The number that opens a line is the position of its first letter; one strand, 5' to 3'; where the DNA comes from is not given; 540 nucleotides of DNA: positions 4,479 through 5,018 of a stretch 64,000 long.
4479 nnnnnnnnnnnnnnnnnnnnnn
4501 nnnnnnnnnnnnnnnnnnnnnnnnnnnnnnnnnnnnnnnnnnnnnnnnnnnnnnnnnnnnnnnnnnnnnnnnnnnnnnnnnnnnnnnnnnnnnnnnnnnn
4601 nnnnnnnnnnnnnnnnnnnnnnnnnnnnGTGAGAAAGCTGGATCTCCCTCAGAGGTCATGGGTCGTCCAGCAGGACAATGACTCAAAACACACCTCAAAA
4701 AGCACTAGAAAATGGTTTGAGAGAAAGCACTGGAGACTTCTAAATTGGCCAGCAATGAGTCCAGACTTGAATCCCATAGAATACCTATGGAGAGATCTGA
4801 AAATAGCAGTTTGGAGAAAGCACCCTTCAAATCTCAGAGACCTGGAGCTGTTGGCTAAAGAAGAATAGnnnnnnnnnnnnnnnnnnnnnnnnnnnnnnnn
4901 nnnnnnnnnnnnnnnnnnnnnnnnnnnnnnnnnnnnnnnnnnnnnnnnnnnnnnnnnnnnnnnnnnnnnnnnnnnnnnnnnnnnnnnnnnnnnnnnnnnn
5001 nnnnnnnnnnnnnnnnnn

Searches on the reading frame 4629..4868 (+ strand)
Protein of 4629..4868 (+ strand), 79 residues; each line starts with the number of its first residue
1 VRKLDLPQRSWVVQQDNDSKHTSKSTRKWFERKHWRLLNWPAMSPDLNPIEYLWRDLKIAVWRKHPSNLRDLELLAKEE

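Call 55: search_protein_families(library=pfam, proteins=[window:4629-4868:+], max_evalue=0.001)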
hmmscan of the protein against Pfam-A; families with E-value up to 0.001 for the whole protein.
window:4629-4868:+ (79 aa): 1 family
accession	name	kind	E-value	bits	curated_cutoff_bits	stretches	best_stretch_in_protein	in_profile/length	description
PF13358.12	DDE_3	-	1.1e-11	45.2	28.6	1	6-66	76-139/146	DDE superfamily endonuclease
